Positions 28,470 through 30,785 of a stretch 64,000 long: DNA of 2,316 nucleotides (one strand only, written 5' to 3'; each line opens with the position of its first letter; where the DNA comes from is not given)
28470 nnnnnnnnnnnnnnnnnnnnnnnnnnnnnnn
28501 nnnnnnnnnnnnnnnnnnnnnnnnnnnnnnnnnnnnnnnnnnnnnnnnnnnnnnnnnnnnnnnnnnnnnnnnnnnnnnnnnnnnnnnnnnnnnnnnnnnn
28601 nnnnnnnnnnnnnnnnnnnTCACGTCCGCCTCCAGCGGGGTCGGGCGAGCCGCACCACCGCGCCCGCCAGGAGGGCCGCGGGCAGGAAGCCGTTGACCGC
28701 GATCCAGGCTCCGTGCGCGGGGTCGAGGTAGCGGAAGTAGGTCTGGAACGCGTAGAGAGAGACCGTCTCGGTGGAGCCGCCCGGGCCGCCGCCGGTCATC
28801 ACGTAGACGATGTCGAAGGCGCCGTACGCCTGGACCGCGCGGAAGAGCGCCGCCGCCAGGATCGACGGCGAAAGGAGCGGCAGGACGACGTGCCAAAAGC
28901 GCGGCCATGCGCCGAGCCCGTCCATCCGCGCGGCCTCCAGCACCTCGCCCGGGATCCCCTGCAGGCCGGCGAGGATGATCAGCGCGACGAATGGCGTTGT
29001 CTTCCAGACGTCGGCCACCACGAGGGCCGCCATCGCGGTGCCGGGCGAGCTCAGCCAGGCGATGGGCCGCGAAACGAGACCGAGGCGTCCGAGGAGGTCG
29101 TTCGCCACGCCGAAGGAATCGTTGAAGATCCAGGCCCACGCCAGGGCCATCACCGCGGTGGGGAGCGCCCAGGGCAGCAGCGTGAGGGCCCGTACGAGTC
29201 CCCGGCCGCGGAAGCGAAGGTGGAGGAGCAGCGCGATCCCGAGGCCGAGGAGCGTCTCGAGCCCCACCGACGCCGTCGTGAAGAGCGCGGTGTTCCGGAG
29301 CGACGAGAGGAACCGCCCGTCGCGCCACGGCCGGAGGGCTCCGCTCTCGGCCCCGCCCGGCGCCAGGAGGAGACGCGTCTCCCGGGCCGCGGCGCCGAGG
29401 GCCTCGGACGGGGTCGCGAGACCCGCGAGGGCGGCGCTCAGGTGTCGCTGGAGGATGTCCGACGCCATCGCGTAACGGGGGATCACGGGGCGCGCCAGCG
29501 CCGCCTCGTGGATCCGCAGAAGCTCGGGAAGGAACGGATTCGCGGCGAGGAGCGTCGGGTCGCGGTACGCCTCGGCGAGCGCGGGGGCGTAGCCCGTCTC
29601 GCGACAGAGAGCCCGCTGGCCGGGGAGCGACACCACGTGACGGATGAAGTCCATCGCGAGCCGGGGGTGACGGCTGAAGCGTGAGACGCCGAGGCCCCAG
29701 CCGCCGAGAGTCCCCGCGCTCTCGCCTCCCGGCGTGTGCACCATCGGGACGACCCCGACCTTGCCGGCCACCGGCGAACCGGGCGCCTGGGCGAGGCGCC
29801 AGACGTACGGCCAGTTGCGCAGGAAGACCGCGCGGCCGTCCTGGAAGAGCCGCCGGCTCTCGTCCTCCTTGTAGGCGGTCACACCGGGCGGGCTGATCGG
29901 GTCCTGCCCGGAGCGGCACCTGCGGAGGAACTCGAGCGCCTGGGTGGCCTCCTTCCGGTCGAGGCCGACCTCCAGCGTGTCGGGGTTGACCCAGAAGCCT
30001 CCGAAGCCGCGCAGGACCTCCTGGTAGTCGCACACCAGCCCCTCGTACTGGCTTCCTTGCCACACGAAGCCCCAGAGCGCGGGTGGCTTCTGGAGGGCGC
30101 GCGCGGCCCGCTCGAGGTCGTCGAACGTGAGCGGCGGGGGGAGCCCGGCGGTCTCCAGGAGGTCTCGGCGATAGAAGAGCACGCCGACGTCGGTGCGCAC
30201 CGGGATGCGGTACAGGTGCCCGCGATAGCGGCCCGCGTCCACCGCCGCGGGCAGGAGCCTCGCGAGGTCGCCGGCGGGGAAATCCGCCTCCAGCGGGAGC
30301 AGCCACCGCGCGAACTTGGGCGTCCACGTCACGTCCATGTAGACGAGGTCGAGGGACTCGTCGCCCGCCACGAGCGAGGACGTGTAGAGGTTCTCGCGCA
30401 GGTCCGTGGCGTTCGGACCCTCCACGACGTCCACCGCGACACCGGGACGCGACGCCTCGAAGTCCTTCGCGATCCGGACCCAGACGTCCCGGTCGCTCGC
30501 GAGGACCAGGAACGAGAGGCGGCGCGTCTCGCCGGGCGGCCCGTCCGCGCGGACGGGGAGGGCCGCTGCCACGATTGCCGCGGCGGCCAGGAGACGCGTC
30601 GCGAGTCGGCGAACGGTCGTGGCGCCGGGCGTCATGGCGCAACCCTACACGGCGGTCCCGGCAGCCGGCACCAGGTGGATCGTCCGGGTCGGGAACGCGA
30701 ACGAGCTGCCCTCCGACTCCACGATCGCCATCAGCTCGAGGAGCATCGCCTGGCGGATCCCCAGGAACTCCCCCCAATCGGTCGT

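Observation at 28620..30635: Substrate-binding protein fused in frame to a MalF/UgpA-type permease that lacks its first TM helix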

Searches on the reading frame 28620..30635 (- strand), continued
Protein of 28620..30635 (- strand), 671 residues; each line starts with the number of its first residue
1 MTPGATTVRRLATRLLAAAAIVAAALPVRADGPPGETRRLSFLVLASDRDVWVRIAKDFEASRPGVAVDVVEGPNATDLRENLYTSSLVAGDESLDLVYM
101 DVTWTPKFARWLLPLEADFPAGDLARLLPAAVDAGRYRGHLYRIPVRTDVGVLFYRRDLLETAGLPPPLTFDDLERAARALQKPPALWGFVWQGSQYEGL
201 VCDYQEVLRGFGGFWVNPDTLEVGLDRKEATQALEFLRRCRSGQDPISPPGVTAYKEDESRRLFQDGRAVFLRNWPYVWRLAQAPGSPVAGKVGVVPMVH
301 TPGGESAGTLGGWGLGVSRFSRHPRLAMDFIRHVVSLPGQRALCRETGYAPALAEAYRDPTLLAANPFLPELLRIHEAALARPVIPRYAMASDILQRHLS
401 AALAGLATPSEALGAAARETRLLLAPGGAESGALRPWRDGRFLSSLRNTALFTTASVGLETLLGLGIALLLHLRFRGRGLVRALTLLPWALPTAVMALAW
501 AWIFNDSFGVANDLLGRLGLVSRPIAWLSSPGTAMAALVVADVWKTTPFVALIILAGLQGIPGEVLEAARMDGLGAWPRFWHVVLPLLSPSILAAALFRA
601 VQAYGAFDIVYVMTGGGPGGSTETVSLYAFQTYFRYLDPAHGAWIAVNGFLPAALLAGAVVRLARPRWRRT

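Call 64: predict_structure(alignment_id=A4)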
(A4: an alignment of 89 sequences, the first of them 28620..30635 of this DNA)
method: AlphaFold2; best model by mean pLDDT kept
length: 671 residues; sequences in the alignment: 89
mean_pLDDT: 85.4   pTM: 0.79
mean pLDDT of the five models: 85.4, 85.3, 84.6, 83.7, 83.4
residues with pLDDT >= 90: 381; 70-90: 186; 50-70: 70; < 50: 34
segments of 3 or more residues with pLDDT < 50: 1-4, 494-505, 610-622, 668-671
pLDDT, mean of each block of 10 residues (from residue 1): 57 83 65 77 95 98 97 90 92 95 94 97 97 96 97 97 98 98 96 78 96 95 97 96 91 82 95 92 93 96 94 97 97 98 94 98 94 94 90 90 90 95 79 70 80 90 90 72 70 49 54 79 76 82 84 91 92 92 91 87 69 40 56 62 70 74 61 39
secondary structure, 60 per line:
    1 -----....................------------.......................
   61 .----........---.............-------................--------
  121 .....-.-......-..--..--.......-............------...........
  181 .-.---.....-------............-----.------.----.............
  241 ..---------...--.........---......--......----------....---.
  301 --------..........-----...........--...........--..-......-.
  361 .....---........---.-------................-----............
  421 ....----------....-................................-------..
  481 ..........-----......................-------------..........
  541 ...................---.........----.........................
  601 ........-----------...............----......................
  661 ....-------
elements in order (helices of 4 or more, strands of 3 or more residues): H6-25 E38-45 H46-61 E66-73 H77-89 E97-101 H102-111 H121-125 H129-134 E144-150 E152-156 H157-163 H171-181 E187-191 H199-210 H228-242 H257-265 E269-274 H277-282 E293-296 E309-318 H324-334 H337-347 H354-358 H360-365 H369-376 H388-403 H409-424 H435-438 H440-471 H479-490 H496-517 H531-559 H563-571 H576-608 H620-634 H639-664

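Call 68: fold_search(model_id=the predicted structure, library=pdb)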
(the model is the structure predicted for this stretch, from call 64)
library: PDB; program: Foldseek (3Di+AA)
matches with E <= 10: 1525; with E <= 0.001: 1109
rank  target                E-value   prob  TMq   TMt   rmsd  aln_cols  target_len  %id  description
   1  6dtq_A                1.1e-32  1.00  0.54  0.91   2.4       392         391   36  Maltose bound T. maritima MalE3 (released 2018-09-19)
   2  6dtr                  2.6e-31  1.00  0.54  0.90   2.7       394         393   36  Apo T. maritima MalE3 (released 2018-09-19)
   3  1eu8_A                3.9e-31  1.00  0.54  0.88   2.7       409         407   36  STRUCTURE OF TREHALOSE MALTOSE BINDING PROTEIN FROM THERMOCOCCUS LITORALIS (released 2001-03-14)
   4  6jai_A                1.3e-28  1.00  0.54  0.87   2.5       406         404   30  Crystal structure of ABC transporter alpha-glycoside-binding mutant protein D118A in complex with maltose (released 2019-10-30)
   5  6jam_A                1.8e-28  1.00  0.54  0.87   2.5       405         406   30  Crystal structure of ABC transporter alpha-glycoside-binding mutant protein R356A in complex with trehalose (released 2019-10-30)
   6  6j9y_A                2.4e-28  1.00  0.54  0.88   2.5       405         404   31  Crystal structure of ABC transporter alpha-glycoside-binding protein in complex with maltose (released 2019-10-30)
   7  7ofy_B                3.3e-28  1.00  0.53  0.89   2.6       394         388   29  Crystal structure of SQ binding protein from Agrobacterium tumefaciens in complex with sulfoquinovosyl glycerol (SQGro (released 2022-01-19)
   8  6jar_A                3.5e-28  1.00  0.54  0.88   2.5       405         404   31  Crystal structure of ABC transporter alpha-glycoside-binding mutant protein R49A in complex with maltose (released 2019-10-30)
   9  6jan_A                4.8e-28  1.00  0.54  0.88   2.5       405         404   30  Crystal structure of ABC transporter alpha-glycoside-binding mutant protein R356A in complex with maltose (released 2019-10-30)
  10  6jb0_A                7.9e-28  1.00  0.54  0.88   2.5       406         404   30  Crystal structure of ABC transporter alpha-glycoside-binding mutant protein W287A in complex with trehalose (released 2019-10-30)
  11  7ofy_A                8.3e-28  1.00  0.53  0.88   2.6       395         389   29  Crystal structure of SQ binding protein from Agrobacterium tumefaciens in complex with sulfoquinovosyl glycerol (SQGro (released 2022-01-19)
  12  7qhv_AAA              1.0e-27  1.00  0.53  0.90   2.4       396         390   29  Crystal structure of the sulfoquinovosyl binding protein SmoF complexed with sulfoquinovosyl diacylglycerol (released 2022-04-13)
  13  6jaq                  1.3e-27  1.00  0.54  0.88   2.5       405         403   30  Crystal structure of ABC transporter alpha-glycoside-binding mutant protein R356A in complex with glucose (released 2019-10-30)
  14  6j9w_A                1.4e-27  1.00  0.54  0.88   2.5       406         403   30  Crystal structure of ABC transporter alpha-glycoside-binding protein in complex with trehalose (released 2019-10-30)
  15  6jaz_A                2.4e-27  1.00  0.54  0.88   2.4       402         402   30  Crystal structure of ABC transporter alpha-glycoside-binding mutant protein W287F in complex with trehalose (released 2019-10-30)
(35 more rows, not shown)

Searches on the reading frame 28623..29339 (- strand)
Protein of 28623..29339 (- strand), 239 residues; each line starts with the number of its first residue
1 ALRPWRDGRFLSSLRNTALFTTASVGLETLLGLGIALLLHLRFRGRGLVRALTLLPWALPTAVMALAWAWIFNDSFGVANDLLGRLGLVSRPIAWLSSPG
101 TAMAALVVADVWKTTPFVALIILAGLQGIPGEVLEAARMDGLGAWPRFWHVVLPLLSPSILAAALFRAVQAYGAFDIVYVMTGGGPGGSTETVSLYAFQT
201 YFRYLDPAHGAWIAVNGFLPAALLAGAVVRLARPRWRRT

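Call 29: find_homologous_proteins(query=window:28623-29339:-, max_evalue=1e-10)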
Query seq(239 aa) (239 aa): 3564 proteins with E <= 1e-10 among 8000 candidates; the best 120 are listed.
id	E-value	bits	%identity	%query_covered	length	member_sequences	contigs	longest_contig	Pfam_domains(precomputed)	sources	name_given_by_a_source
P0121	2.7e-121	422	83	100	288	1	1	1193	PF00528.28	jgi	-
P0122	3.8e-106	372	79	90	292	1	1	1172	PF00528.28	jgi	jgi:trehalose/maltose transport system permease protein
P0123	7.3e-105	368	75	100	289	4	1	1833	PF00528.28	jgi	-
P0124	7.5e-105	368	73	98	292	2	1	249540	PF00528.28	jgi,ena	-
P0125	1.5e-103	364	75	97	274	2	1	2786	PF00528.28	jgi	jgi:multiple sugar transport system permease protein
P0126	4.9e-103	362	74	97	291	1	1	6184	PF00528.28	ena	-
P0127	1.3e-102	361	75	97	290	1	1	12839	PF00528.28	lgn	-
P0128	3.1e-102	359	73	99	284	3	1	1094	PF00528.28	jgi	jgi:multiple sugar transport system permease protein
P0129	4.4e-102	359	72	99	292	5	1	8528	PF00528.28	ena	-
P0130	1.2e-101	358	73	97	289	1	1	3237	PF00528.28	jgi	jgi:trehalose/maltose transport system permease protein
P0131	1.2e-101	357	75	90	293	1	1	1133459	PF00528.28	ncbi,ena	-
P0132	1.3e-101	357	74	97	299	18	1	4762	PF00528.28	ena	-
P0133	1.6e-101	357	74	97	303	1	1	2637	PF00528.28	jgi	-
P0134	2.1e-101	357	73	98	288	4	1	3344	PF00528.28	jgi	jgi:multiple sugar transport system permease protein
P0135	2.2e-101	357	73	97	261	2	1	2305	PF00528.28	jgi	jgi:multiple sugar transport system permease protein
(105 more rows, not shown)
